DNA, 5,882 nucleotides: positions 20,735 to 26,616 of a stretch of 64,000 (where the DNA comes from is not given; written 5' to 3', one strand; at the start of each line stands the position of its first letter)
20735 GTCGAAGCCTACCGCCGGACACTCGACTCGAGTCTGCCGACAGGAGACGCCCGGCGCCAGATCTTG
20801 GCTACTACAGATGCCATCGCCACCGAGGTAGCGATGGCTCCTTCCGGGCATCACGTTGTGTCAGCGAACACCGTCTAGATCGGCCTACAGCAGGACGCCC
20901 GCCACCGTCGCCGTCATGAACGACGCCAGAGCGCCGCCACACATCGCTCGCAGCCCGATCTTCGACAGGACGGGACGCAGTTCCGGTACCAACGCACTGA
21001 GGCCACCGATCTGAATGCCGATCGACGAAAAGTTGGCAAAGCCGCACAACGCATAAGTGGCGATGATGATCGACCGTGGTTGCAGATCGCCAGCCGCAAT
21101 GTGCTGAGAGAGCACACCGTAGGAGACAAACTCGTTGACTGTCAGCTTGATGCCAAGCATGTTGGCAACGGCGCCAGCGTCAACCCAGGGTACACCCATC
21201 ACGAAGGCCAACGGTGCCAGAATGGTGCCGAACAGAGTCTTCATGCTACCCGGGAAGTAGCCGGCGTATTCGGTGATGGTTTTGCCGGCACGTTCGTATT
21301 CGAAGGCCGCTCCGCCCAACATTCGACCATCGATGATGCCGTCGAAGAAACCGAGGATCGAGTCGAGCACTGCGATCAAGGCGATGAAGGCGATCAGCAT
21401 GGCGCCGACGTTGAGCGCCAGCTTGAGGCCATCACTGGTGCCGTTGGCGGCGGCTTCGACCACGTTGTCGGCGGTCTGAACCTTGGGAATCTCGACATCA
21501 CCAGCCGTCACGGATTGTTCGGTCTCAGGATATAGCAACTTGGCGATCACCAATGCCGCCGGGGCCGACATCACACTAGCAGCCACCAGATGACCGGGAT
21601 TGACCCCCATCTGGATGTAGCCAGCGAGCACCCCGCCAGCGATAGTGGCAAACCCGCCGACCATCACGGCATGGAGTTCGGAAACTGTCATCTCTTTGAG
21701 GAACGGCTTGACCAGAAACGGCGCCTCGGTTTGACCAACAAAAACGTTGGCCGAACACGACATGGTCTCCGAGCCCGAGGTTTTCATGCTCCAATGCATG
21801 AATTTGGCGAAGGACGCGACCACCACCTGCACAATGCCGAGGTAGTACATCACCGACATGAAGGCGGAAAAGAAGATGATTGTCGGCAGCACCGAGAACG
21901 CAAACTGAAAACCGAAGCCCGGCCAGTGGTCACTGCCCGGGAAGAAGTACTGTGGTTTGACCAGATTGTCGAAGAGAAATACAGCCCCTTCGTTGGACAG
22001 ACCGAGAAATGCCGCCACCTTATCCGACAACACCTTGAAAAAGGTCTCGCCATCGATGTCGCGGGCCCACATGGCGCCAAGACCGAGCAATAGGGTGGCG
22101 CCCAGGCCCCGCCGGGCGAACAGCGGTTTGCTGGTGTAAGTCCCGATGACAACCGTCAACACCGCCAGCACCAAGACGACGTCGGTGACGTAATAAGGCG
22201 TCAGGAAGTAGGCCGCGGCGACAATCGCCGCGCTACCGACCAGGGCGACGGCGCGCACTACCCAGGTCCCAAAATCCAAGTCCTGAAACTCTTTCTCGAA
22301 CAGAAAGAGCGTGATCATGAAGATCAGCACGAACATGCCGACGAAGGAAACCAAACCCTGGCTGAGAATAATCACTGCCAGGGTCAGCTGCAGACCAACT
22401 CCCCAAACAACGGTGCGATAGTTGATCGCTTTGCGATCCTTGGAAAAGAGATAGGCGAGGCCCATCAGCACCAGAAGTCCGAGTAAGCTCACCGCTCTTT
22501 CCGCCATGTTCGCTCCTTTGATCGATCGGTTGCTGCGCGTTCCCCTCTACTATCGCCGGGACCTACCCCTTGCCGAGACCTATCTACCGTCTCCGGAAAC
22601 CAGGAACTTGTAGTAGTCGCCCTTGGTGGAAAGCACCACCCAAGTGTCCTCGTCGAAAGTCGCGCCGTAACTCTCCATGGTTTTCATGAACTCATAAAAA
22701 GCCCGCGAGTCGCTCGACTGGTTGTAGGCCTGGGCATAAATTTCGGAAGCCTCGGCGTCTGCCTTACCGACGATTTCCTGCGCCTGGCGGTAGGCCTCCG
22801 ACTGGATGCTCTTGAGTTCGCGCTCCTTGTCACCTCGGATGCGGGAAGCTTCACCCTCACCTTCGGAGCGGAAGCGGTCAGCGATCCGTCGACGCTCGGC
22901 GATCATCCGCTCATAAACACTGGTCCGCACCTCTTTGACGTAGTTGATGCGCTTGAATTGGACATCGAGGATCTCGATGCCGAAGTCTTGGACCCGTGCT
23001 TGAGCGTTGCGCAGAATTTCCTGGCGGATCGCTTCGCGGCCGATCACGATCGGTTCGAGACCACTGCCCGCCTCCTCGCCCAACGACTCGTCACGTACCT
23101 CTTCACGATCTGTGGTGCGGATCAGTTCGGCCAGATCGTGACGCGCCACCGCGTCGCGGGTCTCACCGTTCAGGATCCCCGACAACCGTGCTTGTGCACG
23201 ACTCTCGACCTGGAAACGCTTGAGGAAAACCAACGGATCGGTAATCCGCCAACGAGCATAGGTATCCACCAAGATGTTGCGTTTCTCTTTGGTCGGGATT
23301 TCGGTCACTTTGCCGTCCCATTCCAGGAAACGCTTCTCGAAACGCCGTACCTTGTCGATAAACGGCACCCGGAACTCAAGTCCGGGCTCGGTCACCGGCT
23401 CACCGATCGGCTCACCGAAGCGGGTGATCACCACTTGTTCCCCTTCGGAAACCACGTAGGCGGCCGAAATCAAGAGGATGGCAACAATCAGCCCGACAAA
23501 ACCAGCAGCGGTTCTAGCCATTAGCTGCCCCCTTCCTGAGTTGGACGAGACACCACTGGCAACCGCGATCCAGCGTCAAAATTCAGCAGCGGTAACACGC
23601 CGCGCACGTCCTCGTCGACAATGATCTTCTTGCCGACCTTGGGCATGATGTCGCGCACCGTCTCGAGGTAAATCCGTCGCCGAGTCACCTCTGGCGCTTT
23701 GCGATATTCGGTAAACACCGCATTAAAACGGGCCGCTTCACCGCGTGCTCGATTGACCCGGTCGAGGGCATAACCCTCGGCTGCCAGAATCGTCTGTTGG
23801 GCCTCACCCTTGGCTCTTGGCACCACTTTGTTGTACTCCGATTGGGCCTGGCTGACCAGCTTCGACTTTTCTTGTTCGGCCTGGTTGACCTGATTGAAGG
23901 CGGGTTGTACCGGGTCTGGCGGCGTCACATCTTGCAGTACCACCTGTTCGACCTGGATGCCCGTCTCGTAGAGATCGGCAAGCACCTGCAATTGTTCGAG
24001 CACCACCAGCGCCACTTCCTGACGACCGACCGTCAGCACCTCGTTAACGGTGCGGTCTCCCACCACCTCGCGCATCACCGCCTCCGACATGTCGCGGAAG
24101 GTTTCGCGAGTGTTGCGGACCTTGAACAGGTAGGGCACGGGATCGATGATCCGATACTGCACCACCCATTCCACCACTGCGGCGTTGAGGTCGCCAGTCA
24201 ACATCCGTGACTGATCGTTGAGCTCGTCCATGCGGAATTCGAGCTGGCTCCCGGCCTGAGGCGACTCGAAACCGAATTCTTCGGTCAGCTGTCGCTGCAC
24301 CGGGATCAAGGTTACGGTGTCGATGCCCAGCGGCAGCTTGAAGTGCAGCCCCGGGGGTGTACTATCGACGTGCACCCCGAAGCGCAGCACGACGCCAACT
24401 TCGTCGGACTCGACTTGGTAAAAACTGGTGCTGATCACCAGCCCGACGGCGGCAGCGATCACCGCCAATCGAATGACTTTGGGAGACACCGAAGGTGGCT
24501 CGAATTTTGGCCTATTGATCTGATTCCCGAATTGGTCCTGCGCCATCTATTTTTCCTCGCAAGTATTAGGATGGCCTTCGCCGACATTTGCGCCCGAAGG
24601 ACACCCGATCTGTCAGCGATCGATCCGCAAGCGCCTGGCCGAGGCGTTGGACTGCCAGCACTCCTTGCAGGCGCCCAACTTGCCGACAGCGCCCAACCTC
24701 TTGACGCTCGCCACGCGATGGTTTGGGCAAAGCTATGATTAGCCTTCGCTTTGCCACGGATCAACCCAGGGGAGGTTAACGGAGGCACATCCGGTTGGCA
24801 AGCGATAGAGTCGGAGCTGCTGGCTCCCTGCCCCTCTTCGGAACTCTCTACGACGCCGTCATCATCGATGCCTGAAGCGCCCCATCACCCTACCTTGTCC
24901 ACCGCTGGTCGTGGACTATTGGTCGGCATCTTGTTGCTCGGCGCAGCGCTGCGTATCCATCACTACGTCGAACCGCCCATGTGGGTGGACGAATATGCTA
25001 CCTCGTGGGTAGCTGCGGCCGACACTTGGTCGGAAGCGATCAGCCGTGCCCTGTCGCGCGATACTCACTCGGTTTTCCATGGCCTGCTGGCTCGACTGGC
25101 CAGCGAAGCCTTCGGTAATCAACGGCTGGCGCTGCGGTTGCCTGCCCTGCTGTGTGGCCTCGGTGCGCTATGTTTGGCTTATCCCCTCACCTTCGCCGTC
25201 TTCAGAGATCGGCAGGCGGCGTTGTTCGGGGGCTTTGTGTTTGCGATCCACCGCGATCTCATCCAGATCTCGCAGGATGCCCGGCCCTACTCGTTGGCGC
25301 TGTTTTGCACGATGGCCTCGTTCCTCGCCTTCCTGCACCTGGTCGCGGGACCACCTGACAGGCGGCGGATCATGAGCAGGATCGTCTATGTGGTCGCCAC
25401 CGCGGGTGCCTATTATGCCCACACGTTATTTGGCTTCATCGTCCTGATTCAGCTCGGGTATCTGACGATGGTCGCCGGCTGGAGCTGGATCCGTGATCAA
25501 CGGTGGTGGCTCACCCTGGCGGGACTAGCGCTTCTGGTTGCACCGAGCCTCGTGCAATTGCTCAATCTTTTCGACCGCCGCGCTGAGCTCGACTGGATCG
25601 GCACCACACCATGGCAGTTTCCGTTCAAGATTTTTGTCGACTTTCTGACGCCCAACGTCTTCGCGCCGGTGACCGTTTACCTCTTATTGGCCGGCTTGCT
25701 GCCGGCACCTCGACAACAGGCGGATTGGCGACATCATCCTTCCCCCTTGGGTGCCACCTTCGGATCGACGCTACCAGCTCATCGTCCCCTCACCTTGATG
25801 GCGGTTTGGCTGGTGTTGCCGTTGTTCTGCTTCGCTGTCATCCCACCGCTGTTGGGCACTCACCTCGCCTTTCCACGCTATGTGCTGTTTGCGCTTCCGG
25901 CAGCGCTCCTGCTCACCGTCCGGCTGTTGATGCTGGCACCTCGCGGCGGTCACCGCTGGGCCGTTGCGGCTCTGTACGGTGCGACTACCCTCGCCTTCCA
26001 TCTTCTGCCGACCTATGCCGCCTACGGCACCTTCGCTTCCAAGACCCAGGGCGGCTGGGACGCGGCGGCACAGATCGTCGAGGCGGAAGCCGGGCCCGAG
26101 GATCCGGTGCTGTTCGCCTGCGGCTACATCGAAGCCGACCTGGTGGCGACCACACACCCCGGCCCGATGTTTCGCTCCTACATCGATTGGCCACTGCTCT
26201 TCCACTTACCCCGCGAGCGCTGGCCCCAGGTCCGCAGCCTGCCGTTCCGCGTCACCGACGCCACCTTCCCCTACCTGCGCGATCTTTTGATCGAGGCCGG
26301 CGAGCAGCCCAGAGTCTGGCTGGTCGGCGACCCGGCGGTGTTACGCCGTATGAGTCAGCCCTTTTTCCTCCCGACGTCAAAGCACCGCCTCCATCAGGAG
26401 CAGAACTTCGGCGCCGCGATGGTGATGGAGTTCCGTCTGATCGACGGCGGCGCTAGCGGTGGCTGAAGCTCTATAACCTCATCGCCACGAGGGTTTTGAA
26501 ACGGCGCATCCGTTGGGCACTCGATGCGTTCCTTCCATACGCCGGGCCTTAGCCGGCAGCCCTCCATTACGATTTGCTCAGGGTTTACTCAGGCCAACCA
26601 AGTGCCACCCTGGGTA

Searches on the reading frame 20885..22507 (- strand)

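Call 97: search_protein_families(library=pfam, proteins=[window:20885-22507:-], max_evalue=0.001)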
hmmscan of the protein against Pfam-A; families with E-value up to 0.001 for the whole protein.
window:20885-22507:- (540 aa): 3 families
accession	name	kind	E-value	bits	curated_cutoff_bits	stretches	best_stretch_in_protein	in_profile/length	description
PF07662.18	Nucleos_tra2_C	-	3.5e-73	246.2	32.3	1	306-537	1-213/213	Na+ dependent nucleoside transporter C-terminus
PF01773.25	Nucleos_tra2_N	-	2.7e-15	57.1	27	1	9-49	1-41/74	Na+ dependent nucleoside transporter N-terminus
PF07670.19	Gate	-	1.5e-14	54.8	29.6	1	204-301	2-101/104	Nucleoside recognition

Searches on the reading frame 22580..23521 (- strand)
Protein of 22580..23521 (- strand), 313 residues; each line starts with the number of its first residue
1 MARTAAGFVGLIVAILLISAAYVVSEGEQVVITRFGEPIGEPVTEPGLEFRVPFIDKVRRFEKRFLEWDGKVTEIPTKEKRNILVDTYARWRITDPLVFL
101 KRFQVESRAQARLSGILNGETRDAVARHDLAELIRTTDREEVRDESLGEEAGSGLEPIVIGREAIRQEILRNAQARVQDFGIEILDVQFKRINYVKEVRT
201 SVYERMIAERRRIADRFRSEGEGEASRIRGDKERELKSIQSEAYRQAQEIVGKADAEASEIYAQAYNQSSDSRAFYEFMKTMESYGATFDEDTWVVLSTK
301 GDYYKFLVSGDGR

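Call 97: search_protein_families(library=pfam, proteins=[window:22580-23521:-], max_evalue=0.001)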
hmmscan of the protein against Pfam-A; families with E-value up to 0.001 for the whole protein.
window:22580-23521:- (313 aa): 1 family
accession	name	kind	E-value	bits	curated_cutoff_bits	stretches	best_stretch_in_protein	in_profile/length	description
PF01145.31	Band_7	-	4.9e-30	105.3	23.6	1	23-222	2-175/176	SPFH domain / Band 7 family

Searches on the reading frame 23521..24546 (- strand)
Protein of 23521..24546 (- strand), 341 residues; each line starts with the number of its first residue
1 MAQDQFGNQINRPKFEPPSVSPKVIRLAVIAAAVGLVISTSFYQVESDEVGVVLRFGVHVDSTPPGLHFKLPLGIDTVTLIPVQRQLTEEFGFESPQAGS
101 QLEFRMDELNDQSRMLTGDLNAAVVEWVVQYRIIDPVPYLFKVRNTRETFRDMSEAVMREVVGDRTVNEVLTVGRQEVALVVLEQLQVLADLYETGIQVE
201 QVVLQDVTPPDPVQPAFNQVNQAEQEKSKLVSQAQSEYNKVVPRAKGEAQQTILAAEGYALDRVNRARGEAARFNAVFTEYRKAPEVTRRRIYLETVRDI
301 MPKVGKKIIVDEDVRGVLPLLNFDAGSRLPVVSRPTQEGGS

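Call 97: search_protein_families(library=pfam, proteins=[window:23521-24546:-], max_evalue=0.001)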
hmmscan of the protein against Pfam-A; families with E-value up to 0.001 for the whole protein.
window:23521-24546:- (341 aa): 1 family
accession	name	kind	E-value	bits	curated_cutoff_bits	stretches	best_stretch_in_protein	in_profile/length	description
PF01145.31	Band_7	-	2.8e-26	93.1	23.6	1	44-237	2-175/176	SPFH domain / Band 7 family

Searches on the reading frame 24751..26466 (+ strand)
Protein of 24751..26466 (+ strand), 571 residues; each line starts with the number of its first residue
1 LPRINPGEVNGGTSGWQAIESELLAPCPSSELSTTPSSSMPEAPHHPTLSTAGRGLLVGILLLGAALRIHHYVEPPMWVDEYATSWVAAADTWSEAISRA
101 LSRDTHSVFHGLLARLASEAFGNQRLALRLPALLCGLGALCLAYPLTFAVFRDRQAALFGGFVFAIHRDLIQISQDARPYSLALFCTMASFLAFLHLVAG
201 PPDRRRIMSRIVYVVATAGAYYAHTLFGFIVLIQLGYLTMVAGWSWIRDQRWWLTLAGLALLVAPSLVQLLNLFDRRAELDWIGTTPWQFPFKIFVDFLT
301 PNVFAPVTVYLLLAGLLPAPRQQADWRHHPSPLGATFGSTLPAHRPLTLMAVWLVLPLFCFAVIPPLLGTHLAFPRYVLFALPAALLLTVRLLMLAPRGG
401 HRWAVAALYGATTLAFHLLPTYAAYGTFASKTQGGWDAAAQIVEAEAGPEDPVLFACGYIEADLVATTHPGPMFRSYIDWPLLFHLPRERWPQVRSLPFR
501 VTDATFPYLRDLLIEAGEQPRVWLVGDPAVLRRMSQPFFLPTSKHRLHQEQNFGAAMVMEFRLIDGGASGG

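Call 97: search_protein_families(library=pfam, proteins=[window:24751-26466:+], max_evalue=0.001)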
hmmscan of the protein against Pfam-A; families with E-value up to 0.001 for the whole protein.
window:24751-26466:+ (571 aa): 2 families
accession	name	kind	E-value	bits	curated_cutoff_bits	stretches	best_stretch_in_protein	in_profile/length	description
PF02366.24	PMT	-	3.5e-05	23.9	22.7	1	123-254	80-211/245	Dolichyl-phosphate-mannose-protein mannosyltransferase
PF13231.12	PMT_2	-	6.6e-05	23.6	26.1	1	106-267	2-158/160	Dolichyl-phosphate-mannose-protein mannosyltransferase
